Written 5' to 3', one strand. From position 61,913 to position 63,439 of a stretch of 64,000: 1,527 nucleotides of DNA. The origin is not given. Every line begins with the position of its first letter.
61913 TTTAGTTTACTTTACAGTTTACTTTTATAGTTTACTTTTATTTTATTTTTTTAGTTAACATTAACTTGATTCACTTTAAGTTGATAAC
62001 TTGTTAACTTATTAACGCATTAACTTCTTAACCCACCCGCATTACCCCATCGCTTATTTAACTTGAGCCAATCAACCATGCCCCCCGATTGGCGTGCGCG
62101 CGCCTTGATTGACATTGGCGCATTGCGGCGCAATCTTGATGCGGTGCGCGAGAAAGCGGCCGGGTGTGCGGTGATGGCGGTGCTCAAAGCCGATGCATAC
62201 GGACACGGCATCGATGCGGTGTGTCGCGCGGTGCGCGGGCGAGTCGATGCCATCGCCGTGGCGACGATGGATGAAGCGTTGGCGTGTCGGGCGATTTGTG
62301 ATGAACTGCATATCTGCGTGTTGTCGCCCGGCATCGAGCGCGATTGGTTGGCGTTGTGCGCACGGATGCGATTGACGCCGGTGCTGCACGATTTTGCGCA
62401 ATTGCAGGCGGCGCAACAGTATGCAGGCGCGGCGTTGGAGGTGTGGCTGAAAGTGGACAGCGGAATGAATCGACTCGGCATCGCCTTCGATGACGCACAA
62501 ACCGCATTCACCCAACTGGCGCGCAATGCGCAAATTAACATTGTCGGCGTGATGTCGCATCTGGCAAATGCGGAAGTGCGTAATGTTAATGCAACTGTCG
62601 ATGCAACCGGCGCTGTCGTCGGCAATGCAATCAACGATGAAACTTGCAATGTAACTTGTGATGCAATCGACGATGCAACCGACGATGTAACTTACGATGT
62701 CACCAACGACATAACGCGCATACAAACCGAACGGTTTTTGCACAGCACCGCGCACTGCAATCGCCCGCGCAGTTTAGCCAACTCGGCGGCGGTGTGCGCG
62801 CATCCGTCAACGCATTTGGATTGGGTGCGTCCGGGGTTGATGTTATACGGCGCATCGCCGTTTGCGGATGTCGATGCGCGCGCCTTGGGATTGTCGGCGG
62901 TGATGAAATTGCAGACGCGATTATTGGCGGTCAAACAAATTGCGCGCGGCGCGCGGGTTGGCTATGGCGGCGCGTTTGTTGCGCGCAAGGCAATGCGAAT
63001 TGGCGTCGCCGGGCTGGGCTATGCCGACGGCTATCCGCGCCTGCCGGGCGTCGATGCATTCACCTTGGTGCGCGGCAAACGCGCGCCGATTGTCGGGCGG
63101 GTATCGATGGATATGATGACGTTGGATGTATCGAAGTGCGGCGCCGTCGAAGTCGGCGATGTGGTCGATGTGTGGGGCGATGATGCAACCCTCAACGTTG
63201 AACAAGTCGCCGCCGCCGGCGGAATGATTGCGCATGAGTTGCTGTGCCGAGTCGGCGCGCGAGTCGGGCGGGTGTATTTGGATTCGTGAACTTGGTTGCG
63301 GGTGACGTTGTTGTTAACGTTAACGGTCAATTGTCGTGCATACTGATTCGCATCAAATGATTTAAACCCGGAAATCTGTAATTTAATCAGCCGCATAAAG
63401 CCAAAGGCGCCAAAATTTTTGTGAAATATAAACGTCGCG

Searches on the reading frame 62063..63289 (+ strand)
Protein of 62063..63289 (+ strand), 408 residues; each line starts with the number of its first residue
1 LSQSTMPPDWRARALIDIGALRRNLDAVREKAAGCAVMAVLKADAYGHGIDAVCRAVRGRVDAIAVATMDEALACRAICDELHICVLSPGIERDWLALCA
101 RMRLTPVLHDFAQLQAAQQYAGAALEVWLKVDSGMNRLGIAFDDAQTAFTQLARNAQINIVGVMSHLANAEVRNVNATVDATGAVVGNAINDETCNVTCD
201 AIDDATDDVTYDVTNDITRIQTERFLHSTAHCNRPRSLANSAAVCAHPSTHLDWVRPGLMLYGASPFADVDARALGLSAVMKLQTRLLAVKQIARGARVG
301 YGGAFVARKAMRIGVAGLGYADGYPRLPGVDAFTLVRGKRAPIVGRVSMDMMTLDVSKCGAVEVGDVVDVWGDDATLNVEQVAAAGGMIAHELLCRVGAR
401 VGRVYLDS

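Call 7: search_protein_families(library=pfam, proteins=[window:62063-63289:+])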
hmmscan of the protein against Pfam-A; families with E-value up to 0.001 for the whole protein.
window:62063-63289:+ (408 aa): 2 families
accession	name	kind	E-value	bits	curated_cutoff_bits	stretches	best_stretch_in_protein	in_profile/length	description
PF01168.26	Ala_racemase_N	-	3.1e-53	181.2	24.1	1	16-266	1-220/220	Alanine racemase, N-terminal domain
PF00842.27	Ala_racemase_C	-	1.8e-38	131.4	25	1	280-405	1-127/127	Alanine racemase, C-terminal domain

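Call 10: find_encoding_contigs(protein=window:62063-63289:+, flank=10000, max_places=10)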
Protein window:62063-63289:+ (408 aa): no gene with exactly this product is on record in the collection.

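Call 19: find_homologous_proteins(query=window:62063-63289:+)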
Query window:62063-63289:+ (408 aa): 7587 proteins with E <= 0.001 among 8000 candidates; the best 120 are listed.
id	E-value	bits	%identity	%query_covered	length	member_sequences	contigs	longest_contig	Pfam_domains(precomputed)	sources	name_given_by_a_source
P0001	5.6e-263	890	100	99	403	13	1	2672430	PF00842.28,PF01168.27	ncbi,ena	-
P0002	5.7e-227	771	90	99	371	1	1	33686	PF00842.28,PF01168.27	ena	-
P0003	6.0e-100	353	48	98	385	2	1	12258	PF00842.28,PF01168.27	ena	-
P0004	6.0e-94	334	47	97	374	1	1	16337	PF00842.28,PF01168.27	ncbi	ncbi:MAG: alanine racemase [bacterium]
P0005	2.0e-93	332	46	98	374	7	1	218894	PF00842.28,PF01168.27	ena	-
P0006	3.8e-93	331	46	97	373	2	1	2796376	PF00842.28,PF01168.27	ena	-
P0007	6.2e-93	330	47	99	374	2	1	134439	PF00842.28,PF01168.27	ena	-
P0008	3.4e-91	324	45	98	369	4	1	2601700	PF00842.28,PF01168.27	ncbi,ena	-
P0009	4.3e-91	324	46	98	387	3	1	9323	PF00842.28,PF01168.27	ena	-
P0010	4.5e-91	324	46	98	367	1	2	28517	PF00842.28,PF01168.27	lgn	-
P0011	6.0e-91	324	48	96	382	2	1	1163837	PF00842.28,PF01168.27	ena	-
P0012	1.3e-90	323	46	98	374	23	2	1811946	PF00842.28,PF01168.27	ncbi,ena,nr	ncbi:MAG: alanine racemase [Gammaproteobacteria bacterium]|nr:alanine racemase [Gammaproteobacteria 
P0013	3.3e-90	321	45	98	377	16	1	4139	PF00842.28,PF01168.27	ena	-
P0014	7.2e-89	317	42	99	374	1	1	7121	PF00842.28,PF01168.27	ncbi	-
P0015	3.6e-88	315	44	98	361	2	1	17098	PF00842.28,PF01168.27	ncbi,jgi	ncbi:MAG: alanine racemase [Gammaproteobacteria bacterium]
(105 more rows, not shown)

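Call 20: find_encoding_contigs(protein=P0001, flank=10000, max_places=10)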
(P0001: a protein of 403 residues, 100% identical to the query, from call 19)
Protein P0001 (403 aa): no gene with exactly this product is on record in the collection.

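Call 21: find_encoding_contigs(protein=P0002, flank=10000, max_places=10)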
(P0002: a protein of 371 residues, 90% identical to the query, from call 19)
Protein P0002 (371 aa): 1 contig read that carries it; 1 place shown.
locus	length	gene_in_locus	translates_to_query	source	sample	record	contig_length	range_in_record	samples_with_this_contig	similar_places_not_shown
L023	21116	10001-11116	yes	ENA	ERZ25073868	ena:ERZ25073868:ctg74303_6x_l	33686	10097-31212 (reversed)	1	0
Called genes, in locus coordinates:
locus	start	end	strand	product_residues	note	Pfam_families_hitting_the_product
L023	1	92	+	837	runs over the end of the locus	PF22745:Nlig-Ia, PF01653:DNA_ligase_aden, PF03120:OB_DNA_ligase, PF03119:DNA_ligase_ZBD (weak), PF14520:HHH_5 (weak), PF12826:HHH_2, PF00533:BRCT, PF12738:PTCB-BRCT (weak), +1 more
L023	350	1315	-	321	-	-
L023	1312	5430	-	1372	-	PF05345:He_PIG (faint)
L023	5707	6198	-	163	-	-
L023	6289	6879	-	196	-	-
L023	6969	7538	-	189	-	-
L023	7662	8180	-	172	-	-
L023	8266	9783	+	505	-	PF00772:DnaB, PF03796:DnaB_C, PF13481:AAA_25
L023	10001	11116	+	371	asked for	PF01168:Ala_racemase_N, PF00842:Ala_racemase_C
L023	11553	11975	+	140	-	-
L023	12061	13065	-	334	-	PF05686:Glyco_transf_90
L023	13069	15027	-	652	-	PF00890:FAD_binding_2, PF02910:Succ_DH_flav_C (weak)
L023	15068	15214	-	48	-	-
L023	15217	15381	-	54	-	-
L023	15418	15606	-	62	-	-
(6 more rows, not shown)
